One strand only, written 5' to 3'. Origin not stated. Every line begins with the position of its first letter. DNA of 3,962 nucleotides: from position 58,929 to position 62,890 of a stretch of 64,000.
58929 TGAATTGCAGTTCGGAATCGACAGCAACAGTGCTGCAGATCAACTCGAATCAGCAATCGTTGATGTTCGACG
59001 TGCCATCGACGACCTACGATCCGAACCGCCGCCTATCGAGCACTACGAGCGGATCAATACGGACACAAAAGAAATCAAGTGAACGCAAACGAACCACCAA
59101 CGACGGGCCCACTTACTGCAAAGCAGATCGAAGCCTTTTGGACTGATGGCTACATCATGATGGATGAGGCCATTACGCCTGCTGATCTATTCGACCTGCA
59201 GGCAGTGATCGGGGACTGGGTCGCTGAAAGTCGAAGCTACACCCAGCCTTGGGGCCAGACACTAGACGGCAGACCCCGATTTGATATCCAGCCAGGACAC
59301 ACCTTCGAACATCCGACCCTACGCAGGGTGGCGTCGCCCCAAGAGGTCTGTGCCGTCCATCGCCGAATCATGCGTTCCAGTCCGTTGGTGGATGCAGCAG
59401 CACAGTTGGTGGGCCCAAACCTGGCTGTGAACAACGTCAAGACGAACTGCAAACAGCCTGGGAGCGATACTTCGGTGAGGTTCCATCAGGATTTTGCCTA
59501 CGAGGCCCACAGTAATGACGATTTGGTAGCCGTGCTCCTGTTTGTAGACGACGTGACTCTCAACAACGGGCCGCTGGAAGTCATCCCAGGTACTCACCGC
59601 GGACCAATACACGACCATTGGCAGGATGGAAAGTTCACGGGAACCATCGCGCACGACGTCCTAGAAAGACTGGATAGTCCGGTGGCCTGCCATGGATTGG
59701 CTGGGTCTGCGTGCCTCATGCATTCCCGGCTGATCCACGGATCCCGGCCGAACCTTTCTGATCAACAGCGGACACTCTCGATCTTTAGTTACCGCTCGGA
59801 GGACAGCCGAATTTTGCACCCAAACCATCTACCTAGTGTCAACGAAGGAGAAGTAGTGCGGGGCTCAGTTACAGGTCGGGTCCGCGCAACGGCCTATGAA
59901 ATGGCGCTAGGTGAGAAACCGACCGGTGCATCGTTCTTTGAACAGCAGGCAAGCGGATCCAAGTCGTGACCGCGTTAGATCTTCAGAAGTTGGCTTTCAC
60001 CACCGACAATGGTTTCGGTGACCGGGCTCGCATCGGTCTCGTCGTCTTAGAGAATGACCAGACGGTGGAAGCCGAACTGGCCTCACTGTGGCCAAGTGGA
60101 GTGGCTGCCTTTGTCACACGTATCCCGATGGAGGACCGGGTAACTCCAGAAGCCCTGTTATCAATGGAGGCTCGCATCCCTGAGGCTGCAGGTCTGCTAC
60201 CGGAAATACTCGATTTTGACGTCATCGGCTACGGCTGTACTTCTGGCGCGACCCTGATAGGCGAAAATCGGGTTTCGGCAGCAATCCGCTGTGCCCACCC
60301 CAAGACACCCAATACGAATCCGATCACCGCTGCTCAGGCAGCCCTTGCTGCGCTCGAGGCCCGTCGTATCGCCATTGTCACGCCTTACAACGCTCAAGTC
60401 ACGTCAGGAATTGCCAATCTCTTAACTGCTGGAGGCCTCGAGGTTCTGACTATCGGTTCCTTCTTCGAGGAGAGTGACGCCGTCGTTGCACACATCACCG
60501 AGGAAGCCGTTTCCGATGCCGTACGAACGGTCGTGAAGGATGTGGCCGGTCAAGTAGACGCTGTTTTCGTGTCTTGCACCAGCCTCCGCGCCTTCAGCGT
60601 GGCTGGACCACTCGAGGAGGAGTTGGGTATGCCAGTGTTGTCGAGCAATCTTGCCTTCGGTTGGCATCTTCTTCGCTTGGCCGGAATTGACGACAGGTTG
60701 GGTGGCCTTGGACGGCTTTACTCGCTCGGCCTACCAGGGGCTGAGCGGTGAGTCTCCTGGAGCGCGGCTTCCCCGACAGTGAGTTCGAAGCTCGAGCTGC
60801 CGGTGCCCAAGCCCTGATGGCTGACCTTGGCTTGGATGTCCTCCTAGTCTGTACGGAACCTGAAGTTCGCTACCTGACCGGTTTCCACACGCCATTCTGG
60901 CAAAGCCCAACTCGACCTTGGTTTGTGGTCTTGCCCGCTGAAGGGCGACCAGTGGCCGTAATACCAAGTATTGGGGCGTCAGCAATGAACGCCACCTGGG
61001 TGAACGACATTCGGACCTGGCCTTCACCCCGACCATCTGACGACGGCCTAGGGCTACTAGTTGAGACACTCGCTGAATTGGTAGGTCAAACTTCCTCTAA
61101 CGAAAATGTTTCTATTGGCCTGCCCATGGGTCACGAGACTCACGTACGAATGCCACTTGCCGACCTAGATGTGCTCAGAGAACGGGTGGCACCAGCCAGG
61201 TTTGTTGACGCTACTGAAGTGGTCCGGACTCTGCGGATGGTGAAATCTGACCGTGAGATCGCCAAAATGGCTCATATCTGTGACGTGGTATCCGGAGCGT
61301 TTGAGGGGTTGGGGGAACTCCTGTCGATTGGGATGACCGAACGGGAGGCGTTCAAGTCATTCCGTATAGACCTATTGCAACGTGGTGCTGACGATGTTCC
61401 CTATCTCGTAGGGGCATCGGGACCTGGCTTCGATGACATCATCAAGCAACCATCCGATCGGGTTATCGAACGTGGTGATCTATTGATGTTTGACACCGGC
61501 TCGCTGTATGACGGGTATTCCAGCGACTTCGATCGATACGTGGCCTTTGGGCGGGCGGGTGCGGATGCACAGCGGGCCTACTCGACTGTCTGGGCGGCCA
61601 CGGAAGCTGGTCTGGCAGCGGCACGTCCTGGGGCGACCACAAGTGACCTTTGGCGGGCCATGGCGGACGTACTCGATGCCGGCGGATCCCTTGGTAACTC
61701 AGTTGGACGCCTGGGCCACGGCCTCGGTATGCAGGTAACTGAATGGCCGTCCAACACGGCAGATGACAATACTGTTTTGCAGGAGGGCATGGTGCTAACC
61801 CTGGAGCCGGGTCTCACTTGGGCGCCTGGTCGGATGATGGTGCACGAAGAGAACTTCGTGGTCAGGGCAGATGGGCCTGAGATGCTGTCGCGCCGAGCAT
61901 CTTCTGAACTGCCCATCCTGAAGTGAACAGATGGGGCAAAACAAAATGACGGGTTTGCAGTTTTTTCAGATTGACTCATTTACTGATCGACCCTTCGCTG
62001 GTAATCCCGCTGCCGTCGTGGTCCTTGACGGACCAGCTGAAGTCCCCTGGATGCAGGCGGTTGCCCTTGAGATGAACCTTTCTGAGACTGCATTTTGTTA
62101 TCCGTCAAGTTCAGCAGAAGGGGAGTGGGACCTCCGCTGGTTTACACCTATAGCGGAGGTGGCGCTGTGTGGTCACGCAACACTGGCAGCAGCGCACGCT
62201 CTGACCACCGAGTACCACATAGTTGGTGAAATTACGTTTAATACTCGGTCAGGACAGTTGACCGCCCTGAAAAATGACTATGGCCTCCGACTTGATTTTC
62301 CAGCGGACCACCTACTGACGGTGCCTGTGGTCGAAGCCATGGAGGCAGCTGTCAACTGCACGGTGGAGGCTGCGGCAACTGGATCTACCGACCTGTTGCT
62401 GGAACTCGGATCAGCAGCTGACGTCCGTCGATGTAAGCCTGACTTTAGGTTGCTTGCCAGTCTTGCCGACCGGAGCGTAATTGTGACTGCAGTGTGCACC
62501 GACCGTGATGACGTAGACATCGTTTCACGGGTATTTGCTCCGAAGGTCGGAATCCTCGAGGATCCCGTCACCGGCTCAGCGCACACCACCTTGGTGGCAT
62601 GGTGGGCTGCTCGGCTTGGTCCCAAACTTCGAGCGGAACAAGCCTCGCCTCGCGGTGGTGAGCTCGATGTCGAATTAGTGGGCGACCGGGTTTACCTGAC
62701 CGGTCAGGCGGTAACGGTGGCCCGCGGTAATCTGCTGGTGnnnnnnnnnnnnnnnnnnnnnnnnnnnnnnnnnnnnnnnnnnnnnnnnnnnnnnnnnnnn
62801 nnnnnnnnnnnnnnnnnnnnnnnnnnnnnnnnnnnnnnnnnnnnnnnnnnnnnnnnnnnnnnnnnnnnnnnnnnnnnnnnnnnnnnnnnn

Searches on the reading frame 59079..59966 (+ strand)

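Call 46: search_protein_families(library=pfam, proteins=[window:59079-59966:+], max_evalue=0.00001)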
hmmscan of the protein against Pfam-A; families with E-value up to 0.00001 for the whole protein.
window:59079-59966:+ (296 aa): 1 family
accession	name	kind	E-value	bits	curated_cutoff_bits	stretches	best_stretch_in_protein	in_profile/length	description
PF05721.19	PhyH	-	9e-22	78.8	22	1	23-232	4-212/213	Phytanoyl-CoA dioxygenase (PhyH)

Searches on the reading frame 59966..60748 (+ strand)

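Call 46: search_protein_families(library=pfam, proteins=[window:59966-60748:+], max_evalue=0.00001)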
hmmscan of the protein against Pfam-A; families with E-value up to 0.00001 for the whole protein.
window:59966-60748:+ (261 aa): 1 family
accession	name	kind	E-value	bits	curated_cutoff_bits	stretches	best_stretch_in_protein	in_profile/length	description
PF17645.6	Amdase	-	2.3e-22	80.2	25.9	1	115-251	92-227/228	Arylmalonate decarboxylase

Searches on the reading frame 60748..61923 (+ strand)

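Call 46: search_protein_families(library=pfam, proteins=[window:60748-61923:+], max_evalue=0.00001)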
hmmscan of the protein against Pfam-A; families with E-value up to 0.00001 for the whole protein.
window:60748-61923:+ (392 aa): 2 families
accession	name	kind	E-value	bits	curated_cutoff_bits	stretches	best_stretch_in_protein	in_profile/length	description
PF00557.29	Peptidase_M24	-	3.2e-38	132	23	1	173-372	2-206/208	Metallopeptidase family M24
PF01321.24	Creatinase_N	-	1.3e-14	55.3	22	1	17-165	2-128/128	Creatinase/Prolidase N-terminal domain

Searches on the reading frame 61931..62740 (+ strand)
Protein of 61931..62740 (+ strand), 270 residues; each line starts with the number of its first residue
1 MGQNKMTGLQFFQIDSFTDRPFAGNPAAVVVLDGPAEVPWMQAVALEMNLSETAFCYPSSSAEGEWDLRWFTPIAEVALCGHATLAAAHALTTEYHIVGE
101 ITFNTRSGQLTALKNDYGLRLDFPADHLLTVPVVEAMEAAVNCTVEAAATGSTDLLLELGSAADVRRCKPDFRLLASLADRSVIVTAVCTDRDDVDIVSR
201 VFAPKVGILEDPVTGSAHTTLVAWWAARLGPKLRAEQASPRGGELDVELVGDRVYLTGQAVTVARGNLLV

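Call 46: search_protein_families(library=pfam, proteins=[window:61931-62740:+], max_evalue=0.00001)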
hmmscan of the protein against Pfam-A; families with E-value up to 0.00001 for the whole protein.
window:61931-62740:+ (270 aa): 1 family
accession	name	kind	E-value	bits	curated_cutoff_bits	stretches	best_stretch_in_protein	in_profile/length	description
PF02567.21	PhzC-PhzF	-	8.3e-62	209.7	27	1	14-266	1-281/281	Phenazine biosynthesis-like protein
